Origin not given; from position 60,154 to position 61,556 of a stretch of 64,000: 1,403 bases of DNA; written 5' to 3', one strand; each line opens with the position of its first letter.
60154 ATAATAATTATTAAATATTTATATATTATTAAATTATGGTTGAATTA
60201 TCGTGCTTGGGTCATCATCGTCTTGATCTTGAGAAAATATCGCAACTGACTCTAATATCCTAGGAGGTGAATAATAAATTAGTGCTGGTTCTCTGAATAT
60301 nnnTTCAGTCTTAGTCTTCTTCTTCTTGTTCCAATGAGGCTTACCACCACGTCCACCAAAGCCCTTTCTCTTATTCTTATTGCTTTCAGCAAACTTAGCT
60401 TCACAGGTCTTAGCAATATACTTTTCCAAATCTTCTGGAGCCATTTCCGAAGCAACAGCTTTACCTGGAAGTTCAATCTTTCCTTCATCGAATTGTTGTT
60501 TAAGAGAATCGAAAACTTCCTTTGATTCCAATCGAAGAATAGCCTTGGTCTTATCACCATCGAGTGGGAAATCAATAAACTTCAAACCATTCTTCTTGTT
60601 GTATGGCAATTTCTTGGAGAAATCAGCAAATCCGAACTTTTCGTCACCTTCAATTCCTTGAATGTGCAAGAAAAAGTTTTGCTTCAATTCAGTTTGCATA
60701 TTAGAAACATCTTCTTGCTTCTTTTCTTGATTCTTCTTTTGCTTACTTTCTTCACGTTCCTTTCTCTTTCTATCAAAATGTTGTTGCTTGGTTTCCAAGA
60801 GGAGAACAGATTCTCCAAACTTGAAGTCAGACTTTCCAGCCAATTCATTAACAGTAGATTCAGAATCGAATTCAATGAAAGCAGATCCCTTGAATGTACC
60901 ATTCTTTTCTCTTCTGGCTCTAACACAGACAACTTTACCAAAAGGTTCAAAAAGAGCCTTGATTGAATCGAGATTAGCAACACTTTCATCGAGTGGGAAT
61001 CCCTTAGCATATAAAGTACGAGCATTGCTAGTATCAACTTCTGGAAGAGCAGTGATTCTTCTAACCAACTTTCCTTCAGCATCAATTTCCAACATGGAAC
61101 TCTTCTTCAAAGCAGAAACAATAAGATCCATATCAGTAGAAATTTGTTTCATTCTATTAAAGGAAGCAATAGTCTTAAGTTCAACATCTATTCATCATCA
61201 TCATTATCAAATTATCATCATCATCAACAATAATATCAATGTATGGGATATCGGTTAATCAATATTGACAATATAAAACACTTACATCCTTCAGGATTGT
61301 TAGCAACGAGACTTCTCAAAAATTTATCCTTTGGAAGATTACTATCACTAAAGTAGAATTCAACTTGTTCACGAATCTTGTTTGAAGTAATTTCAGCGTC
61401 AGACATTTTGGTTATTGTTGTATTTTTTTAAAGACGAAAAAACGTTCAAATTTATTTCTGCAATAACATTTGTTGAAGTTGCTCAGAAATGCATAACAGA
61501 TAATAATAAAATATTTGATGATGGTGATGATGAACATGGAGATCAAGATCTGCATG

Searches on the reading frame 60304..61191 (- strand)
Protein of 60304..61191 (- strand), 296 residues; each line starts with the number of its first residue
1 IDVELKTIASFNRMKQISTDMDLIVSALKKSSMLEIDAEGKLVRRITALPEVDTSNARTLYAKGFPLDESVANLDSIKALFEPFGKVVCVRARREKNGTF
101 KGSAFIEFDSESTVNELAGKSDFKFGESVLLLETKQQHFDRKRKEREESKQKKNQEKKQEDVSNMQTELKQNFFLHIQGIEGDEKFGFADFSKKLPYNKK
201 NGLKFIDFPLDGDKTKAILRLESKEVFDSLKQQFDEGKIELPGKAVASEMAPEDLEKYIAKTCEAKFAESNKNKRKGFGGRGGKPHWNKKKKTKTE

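Call 70: search_protein_families(library=pfam, proteins=[window:60304-61191:-], max_evalue=0.001)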
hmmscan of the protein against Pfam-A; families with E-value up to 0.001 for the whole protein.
window:60304-61191:- (296 aa): 2 families
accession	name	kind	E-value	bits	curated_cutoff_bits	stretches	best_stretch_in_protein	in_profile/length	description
PF00076.28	RRM_1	-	4.4e-07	30.1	20.7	1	73-114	11-52/70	RNA recognition motif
PF05383.23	La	-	4.8e-07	30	37.1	1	3-30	32-59/59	La domain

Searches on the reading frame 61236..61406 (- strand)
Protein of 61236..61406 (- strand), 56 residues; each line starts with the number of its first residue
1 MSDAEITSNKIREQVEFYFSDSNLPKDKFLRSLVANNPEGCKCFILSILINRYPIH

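Call 70: search_protein_families(library=pfam, proteins=[window:61236-61406:-], max_evalue=0.001)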
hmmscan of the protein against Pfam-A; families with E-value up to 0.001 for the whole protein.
window:61236-61406:- (56 aa): 1 family
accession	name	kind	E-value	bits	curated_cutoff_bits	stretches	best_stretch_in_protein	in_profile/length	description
PF05383.23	La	-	8.1e-14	51.7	37.1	1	11-40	1-30/59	La domain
